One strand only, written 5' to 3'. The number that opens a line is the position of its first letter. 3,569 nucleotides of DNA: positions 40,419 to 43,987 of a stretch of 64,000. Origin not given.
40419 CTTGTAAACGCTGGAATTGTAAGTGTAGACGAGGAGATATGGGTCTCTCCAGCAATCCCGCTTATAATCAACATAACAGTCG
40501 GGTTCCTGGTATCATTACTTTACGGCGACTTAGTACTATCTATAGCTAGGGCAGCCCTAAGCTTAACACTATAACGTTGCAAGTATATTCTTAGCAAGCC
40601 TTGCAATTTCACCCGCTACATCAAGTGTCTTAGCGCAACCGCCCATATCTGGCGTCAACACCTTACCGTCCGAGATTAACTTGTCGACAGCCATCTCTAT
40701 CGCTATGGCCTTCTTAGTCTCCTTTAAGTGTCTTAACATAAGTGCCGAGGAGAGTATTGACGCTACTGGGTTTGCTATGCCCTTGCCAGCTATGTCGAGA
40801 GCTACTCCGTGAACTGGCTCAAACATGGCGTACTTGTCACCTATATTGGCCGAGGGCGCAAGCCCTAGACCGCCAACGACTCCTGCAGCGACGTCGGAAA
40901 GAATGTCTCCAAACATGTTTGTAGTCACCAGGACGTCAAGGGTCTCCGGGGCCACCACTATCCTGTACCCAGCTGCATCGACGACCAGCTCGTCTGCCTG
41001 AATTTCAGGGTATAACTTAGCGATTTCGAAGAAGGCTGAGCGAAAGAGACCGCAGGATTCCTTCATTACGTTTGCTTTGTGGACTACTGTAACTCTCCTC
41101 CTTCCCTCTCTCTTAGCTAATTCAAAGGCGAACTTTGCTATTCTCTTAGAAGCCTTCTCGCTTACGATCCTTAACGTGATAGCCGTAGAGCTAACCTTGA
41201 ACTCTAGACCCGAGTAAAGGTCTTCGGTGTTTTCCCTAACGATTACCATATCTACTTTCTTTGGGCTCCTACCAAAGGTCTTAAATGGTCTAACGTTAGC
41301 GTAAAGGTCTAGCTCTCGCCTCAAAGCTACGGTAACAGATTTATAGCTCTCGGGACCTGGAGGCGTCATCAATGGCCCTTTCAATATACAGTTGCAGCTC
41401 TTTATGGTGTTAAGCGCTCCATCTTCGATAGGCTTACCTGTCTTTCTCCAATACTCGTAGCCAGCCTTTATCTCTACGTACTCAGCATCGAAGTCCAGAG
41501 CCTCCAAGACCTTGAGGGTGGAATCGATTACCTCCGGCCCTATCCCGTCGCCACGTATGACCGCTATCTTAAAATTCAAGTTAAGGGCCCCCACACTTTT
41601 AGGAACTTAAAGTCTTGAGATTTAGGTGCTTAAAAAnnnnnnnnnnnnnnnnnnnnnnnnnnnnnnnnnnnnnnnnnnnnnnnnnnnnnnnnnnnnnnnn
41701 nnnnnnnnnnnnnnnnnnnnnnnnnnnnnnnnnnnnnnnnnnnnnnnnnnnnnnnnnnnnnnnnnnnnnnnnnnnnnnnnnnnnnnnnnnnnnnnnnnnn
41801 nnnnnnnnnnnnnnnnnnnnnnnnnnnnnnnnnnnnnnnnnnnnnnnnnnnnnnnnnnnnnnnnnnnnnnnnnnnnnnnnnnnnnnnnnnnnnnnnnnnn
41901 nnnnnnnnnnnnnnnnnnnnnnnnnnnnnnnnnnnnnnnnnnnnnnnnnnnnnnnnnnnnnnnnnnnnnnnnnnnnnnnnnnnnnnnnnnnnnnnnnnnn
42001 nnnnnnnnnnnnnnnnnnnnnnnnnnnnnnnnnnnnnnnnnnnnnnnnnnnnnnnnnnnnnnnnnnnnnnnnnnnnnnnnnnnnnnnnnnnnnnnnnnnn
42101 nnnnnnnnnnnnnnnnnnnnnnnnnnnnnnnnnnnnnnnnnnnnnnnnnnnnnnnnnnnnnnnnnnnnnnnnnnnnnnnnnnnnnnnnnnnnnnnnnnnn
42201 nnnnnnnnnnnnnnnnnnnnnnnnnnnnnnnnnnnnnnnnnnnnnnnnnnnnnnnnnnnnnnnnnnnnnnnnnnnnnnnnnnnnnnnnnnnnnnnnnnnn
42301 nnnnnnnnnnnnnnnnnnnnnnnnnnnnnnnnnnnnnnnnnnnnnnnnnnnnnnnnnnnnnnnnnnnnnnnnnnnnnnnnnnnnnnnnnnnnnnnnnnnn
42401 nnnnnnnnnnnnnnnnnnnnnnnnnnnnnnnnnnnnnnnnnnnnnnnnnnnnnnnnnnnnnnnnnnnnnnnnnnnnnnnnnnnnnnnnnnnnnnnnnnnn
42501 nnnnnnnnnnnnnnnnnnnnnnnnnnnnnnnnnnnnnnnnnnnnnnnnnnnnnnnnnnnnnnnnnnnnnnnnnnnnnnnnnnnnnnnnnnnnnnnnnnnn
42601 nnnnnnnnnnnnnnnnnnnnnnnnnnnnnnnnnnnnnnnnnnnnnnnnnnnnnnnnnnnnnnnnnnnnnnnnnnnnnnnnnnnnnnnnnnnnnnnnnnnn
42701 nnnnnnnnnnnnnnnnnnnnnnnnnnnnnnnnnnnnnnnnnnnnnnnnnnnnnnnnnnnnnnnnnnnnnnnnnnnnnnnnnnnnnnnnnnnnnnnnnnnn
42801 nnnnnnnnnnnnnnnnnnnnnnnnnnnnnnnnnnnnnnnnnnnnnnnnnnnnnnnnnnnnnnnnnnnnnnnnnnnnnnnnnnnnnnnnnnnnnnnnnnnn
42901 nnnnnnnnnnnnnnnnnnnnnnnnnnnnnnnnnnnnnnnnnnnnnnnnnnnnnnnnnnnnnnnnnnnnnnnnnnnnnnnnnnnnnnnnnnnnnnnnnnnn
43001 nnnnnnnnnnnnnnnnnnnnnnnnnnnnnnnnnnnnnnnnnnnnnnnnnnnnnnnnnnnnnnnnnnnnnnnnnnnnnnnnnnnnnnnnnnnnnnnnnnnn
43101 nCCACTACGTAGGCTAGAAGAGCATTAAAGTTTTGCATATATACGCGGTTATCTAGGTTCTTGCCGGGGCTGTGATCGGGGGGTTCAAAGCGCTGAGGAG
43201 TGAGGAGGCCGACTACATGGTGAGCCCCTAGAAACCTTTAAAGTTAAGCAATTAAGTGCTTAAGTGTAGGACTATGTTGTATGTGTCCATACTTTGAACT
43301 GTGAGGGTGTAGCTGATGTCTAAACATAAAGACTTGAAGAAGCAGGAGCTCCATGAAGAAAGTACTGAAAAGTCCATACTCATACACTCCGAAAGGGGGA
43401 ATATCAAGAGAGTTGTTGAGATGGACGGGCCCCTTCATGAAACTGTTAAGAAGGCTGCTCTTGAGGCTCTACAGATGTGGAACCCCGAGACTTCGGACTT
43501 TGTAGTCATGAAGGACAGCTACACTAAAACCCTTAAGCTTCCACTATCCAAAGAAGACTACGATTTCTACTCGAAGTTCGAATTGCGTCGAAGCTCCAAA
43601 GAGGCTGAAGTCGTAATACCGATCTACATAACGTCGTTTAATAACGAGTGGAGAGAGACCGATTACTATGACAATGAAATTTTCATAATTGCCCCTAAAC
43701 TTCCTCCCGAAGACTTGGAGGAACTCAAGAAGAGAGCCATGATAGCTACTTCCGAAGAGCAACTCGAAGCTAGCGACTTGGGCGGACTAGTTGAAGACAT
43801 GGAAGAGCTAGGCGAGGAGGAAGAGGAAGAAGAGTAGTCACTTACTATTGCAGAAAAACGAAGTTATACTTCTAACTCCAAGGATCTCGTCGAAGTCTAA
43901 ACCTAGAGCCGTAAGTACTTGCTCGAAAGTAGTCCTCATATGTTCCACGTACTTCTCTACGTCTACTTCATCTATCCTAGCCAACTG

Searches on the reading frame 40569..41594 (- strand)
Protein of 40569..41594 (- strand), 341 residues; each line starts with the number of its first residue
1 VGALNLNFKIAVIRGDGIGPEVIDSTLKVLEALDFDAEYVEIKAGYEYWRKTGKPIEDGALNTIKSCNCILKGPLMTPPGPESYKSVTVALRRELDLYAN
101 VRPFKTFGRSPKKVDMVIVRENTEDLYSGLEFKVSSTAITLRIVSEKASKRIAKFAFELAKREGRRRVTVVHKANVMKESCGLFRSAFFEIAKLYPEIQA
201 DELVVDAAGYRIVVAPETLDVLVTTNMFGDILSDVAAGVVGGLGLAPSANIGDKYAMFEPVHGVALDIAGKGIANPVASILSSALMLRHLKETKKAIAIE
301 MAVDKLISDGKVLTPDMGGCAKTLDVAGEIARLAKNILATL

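Call 73: search_protein_families(library=pfam, proteins=[window:40569-41594:-], max_evalue=0.00001)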
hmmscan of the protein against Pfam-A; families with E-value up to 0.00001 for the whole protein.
window:40569-41594:- (341 aa): 1 family
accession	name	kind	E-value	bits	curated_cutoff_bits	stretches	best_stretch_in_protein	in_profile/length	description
PF00180.25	Iso_dh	-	2.1e-98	330.2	27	1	9-325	1-343/348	Isocitrate/isopropylmalate dehydrogenase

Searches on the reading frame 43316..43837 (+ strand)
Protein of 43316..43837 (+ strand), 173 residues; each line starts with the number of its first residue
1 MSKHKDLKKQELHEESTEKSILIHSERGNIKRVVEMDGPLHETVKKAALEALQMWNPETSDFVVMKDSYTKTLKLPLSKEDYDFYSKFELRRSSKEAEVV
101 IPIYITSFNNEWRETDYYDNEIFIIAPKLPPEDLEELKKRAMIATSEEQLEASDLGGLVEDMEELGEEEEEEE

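Call 73: search_protein_families(library=pfam, proteins=[window:43316-43837:+], max_evalue=0.00001)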
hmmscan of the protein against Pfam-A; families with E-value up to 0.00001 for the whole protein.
window:43316-43837:+ (173 aa): 1 family
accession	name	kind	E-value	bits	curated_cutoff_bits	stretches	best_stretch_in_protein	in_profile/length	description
PF10051.14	DUF2286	-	9e-36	123.1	24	1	19-151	1-134/138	Uncharacterized protein conserved in archaea (DUF2286)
